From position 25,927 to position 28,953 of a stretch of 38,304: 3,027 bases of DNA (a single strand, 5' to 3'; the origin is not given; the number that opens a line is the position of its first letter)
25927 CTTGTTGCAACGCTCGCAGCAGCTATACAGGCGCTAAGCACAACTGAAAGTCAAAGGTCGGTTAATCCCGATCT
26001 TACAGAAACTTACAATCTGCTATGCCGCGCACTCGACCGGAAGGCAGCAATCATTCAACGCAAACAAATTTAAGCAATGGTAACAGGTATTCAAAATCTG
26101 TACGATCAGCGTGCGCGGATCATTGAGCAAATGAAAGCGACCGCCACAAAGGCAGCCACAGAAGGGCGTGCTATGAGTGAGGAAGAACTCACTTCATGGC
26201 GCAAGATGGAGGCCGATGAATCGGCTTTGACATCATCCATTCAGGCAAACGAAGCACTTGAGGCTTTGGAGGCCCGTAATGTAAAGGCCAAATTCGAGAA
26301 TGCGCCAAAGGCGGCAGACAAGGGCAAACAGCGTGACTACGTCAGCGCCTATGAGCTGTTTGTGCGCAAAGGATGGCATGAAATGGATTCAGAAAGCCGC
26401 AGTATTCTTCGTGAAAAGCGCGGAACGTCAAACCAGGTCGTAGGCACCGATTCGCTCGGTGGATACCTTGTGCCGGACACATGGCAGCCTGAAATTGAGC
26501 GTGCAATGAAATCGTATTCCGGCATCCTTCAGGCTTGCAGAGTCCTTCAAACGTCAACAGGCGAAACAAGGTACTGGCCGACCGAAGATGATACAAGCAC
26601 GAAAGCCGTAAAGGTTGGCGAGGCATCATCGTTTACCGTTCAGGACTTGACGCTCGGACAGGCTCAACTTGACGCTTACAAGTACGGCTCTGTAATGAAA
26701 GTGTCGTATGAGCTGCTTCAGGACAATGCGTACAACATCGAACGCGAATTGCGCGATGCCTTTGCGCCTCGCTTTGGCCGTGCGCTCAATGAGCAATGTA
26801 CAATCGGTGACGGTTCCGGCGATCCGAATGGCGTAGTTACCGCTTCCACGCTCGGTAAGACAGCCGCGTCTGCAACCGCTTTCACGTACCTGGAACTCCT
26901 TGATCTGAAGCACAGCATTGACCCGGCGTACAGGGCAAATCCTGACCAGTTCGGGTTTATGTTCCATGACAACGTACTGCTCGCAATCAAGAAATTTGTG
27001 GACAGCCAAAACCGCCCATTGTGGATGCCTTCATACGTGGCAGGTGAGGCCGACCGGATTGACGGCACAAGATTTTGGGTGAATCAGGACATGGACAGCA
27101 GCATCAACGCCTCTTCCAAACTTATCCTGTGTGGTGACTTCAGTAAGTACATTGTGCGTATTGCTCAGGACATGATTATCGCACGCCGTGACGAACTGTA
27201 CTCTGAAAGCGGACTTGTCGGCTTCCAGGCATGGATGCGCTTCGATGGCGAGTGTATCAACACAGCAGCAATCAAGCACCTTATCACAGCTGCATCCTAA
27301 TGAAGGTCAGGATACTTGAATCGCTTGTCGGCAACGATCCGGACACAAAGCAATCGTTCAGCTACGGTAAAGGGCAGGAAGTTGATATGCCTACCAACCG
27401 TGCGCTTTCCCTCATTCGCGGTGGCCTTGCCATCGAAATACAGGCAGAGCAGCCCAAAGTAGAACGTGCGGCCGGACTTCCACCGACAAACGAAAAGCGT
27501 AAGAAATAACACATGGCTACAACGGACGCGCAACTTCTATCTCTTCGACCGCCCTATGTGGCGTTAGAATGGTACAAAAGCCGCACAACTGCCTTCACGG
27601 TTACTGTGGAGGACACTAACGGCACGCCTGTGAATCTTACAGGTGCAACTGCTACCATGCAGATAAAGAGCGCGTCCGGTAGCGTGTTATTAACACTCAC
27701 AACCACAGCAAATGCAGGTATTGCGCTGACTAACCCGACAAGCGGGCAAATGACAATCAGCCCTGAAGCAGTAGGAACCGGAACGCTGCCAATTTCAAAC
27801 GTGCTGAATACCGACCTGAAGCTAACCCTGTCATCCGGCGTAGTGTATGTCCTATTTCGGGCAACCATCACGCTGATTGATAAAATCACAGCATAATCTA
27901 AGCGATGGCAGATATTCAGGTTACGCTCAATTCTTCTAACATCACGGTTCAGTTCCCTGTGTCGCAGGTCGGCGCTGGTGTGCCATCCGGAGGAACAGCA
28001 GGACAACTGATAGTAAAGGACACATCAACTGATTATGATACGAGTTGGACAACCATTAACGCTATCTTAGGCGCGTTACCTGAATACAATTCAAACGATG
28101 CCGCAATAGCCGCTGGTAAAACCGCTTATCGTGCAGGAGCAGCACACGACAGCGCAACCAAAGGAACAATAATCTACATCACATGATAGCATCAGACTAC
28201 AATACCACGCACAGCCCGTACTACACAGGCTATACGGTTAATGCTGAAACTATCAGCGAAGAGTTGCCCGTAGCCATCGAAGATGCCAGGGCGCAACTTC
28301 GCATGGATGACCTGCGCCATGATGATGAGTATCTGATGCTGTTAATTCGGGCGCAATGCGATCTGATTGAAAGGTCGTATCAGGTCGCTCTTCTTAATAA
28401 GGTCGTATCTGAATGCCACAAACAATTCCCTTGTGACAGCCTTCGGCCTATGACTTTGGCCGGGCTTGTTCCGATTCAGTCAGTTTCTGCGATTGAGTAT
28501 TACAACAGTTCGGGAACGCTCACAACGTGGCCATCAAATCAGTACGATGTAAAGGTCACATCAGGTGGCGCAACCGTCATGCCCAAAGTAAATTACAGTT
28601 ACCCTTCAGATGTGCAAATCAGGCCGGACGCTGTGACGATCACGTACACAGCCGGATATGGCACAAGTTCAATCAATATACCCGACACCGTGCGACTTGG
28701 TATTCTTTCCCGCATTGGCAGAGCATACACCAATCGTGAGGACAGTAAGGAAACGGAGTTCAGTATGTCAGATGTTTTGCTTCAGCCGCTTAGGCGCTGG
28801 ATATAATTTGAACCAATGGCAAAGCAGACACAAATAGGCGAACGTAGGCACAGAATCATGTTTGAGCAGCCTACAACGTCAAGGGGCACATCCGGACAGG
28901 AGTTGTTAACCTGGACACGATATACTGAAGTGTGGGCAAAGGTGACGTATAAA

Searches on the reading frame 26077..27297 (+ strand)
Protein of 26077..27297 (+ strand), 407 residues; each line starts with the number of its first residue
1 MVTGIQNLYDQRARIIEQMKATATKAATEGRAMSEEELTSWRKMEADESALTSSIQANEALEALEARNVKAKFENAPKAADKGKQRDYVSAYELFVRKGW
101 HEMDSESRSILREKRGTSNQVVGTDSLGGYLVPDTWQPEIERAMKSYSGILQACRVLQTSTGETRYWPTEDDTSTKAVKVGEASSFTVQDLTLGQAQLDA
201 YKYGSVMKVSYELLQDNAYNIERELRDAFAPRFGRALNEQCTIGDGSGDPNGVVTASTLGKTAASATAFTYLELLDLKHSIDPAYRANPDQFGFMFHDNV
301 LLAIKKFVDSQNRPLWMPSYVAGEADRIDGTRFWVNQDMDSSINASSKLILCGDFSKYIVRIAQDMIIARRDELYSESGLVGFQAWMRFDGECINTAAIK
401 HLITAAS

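Call 19: search_protein_families(library=phrogs, proteins=[window:26077-27297:+], max_evalue=0.001)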
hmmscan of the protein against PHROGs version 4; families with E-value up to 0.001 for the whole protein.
window:26077-27297:+ (407 aa): 7 families
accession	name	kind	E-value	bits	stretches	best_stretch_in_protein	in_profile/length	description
phrog_10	-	head and packaging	2.8e-65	222.7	1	6-402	266-633/752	major head protein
phrog_2263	-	head and packaging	2.1e-14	54.3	1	15-401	172-540/551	major head protein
phrog_17162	-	unknown function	9.9e-14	52.3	1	323-406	2-84/85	-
phrog_15928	-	head and packaging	2.7e-13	51.3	1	258-404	32-179/185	major head protein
phrog_617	-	head and packaging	3.4e-12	47.1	1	17-361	219-574/626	major head protein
phrog_3922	-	head and packaging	2.2e-07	31.5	1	168-286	128-247/362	major head protein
phrog_1623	-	head and packaging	8.1e-06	26.4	1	127-371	21-271/305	virion structural protein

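Call 81: search_dna_similar(query=window:26077-27297:+, collection=phages, mode=protein, max_evalue=0.00001, max_rows=20)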
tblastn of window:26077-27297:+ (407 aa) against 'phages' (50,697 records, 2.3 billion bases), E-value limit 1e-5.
Records with a match: 500; places in all: 502; records where one place covers at least 80% of the query: 217.
Best place of each record, by identity: <60% 500.
By first word of the organism name: Streptococcus 99; Vibrio 88; Ralstonia 57; Gordonia 41; Klebsiella 21; Serratia 19; Escherichia 16; Burkholderia 15; Streptomyces 15; phage 12; and 51 more.
By host as written in the record: - 113; Ralstonia solanacearum 45; Gordonia terrae 3612 40; Serratia marcescens 16; Klebsiella pneumoniae 15; Escherichia coli 13; Streptococcus suis 11; Burkholderia sp. 10; and 182 more.
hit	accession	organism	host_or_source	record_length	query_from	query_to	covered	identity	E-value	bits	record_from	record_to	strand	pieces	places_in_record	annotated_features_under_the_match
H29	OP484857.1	Sinorhizobium phage AP-16-3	Sinorhizobium meliloti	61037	5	407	99%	36.1%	2e-56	206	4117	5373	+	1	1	hypothetical protein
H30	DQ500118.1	Rhizobium phage 16-3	-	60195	5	407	98%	36.5%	3e-47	213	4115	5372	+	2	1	16-3p005: p005b | 16-3p005: p005a | 16-3p006: p006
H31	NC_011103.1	Rhizobium phage 16-3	-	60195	5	407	98%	36.5%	3e-47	213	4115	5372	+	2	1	16-3p005: major head protein (x2) | 16-3p006: p006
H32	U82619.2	Enterobacteria phage SfV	-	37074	2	407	100%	35.0%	2e-57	209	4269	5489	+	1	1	orf5: capsid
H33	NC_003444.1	Enterobacteria phage SfV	Shigella flexneri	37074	2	407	100%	35.0%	2e-57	209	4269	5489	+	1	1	major head protein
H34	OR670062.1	Escherichia phage SKA5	Escherichia coli APEC strain QZJM25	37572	2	407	100%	35.0%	2e-57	209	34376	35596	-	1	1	major capsid protein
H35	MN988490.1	Rhizobium phage RHph_Y3_1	Rhizobium phaseoli Y3_1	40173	43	405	89%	37.8%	7e-59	213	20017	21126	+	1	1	major capsid protein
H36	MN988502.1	Rhizobium phage RHph_Y3_56_1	Rhizobium phaseoli Y3_56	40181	43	405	89%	37.8%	7e-59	213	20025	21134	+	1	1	major capsid protein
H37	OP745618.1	Salmonella phage F1055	Salmonella sp.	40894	16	403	95%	35.3%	9e-56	203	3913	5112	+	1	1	major capsid protein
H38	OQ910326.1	Edwardsiella phage EPP-1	Edwardsiella piscicida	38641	5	403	98%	34.2%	3e-53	196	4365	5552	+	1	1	hypothetical protein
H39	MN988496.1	Rhizobium phage RHph_TM3_3_14B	Rhizobium etli T3_14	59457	43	405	89%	37.5%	1e-52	194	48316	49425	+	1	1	major capsid protein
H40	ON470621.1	Escherichia phage vB_EcoS-716R1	Escherichia coli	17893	5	402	98%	34.0%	1e-55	203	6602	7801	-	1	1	major capsid protein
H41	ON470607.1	Escherichia phage vB_EcoS-733R4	Escherichia coli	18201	5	402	98%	34.0%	1e-55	203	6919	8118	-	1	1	major capsid protein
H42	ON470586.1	Escherichia phage vB_EcoS-611R1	Escherichia coli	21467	5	402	98%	34.0%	1e-55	203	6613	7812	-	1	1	major capsid protein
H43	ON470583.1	Escherichia phage vB_EcoS-689R5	Escherichia coli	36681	5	402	98%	34.0%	1e-55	203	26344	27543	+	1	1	major capsid protein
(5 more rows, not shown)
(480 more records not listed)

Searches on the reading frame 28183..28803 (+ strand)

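Call 54: search_protein_families(library=phrogs, proteins=[window:28183-28803:+], max_evalue=0.001)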
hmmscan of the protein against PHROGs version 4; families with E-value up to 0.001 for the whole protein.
window:28183-28803:+ (207 aa): 2 families
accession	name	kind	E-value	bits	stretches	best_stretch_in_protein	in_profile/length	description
phrog_442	-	connector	5.6e-14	53.1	1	20-197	78-237/270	head-tail adaptor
phrog_40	-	connector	2.1e-09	38.1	0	18-67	30-78/201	head-tail adaptor Ad1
